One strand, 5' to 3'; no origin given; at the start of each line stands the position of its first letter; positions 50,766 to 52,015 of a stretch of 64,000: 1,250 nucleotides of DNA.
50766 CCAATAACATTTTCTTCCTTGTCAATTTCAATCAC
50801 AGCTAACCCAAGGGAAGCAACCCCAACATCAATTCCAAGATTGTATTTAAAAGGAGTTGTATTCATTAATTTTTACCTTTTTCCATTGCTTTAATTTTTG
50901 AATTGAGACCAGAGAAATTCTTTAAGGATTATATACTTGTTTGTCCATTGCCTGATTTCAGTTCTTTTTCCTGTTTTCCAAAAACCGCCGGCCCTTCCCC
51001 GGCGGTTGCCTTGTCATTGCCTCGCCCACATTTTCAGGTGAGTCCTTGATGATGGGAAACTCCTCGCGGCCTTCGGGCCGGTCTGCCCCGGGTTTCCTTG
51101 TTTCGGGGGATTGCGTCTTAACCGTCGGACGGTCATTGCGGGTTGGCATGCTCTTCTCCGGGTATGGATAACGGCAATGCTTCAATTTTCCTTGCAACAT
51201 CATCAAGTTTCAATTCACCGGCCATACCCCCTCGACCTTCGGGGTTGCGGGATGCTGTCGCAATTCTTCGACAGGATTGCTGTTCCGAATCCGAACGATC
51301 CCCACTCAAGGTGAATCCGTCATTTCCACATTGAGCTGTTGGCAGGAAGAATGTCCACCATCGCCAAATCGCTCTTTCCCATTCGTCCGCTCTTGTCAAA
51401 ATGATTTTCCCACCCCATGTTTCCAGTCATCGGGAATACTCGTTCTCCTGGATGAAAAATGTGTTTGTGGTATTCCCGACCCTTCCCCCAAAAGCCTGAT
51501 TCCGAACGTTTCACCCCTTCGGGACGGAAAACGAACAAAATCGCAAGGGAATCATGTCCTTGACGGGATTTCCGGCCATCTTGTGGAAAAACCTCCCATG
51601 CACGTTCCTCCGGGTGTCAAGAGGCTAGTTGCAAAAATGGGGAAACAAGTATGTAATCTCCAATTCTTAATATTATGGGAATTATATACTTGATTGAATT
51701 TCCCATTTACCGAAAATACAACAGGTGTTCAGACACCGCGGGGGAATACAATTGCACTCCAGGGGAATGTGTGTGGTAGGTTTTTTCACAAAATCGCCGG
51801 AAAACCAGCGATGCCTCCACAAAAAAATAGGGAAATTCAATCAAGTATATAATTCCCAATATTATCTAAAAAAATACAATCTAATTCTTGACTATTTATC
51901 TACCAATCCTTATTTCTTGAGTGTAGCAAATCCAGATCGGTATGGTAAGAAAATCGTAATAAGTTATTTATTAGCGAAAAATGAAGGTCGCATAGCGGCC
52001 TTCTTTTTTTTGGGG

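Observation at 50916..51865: Two TIR elements inserted back to back between cas9 and its tracrRNA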

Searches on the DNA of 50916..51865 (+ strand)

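Call 68: search_dna_similar(query=window:50916-51865:+, collection=plasmids, mode=distant, max_rows=10)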
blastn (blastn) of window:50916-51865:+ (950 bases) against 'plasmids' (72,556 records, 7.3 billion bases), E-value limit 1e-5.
No match.

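Call 69: search_dna_similar(query=window:50916-51865:+, collection=phages, mode=distant, max_rows=10)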
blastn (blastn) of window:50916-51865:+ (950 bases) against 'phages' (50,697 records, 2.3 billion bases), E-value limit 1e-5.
No match.
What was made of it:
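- Tried and rejected: No match to E plus F (calls 68, 69).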

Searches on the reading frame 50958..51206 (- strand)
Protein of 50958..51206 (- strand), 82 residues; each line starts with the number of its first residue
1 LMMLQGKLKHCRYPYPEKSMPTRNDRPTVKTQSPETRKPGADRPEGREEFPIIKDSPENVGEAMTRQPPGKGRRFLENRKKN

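Call 18: search_protein_families(library=pfam, proteins=[window:50958-51206:-], max_evalue=0.01)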
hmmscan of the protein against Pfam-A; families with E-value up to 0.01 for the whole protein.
window:50958-51206:- (82 aa): 0 families

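Call 43: search_protein_families(library=ncbifam, proteins=[window:50958-51206:-], max_evalue=1)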
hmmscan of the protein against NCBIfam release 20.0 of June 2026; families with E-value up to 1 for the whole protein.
window:50958-51206:- (82 aa): 0 families

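Call 44: find_homologous_proteins(query=window:50958-51206:-, max_evalue=0.01)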
Query window:50958-51206:- (82 aa): 1 proteins with E <= 0.01 among 1 candidates.
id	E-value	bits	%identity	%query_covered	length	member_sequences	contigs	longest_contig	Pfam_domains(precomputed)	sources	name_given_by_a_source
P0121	5.8e-32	127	98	77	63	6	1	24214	-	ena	-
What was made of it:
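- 50958..51149 (-): orf63 inside E: a small gene (63 aa) preceded by GGAG. The gene was called in other assemblies as P0121 (call 44).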

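Call 45: find_encoding_contigs(protein=P0121, flank=5000, max_places=10)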
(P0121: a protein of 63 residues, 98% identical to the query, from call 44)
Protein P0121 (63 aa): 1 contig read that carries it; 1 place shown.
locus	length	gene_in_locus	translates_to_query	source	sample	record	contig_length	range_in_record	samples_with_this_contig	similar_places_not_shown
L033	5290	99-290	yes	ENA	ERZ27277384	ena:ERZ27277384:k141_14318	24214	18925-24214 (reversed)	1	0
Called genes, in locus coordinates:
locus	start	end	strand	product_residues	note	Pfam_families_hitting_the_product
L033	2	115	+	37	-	?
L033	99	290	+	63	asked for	-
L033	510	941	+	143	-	PF13175:AAA_15, PF13304:AAA_21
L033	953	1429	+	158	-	-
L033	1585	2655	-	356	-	PF01408:GFO_IDH_MocA, PF02894:GFO_IDH_MocA_C, PF22725:GFO_IDH_MocA_C3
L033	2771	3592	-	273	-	PF01435:Peptidase_M48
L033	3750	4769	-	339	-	PF04116:FA_hydroxylase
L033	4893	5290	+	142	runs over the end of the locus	PF02627:CMD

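Call 62: search_protein_representatives(protein=window:50958-51206:-)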
Query: 82 residues. Proteins with E-value up to 0.001 (for the whole library): 3; up to 1e-10: 0; up to 1e-30: 0. The best 3 are listed.
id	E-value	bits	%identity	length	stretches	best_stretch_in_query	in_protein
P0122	5.0e-06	43.0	26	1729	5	20-68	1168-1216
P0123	1.0e-04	38.8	38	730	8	11-36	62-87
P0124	2.5e-04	37.5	53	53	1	30-81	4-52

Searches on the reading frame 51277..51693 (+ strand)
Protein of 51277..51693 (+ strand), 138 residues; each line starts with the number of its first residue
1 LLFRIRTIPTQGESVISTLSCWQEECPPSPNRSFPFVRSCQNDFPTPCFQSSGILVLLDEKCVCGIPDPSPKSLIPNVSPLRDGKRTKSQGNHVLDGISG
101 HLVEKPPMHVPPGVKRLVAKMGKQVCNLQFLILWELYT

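Call 18: search_protein_families(library=pfam, proteins=[window:51277-51693:+], max_evalue=0.01)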
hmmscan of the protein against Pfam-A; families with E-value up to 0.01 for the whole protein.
window:51277-51693:+ (138 aa): 0 families
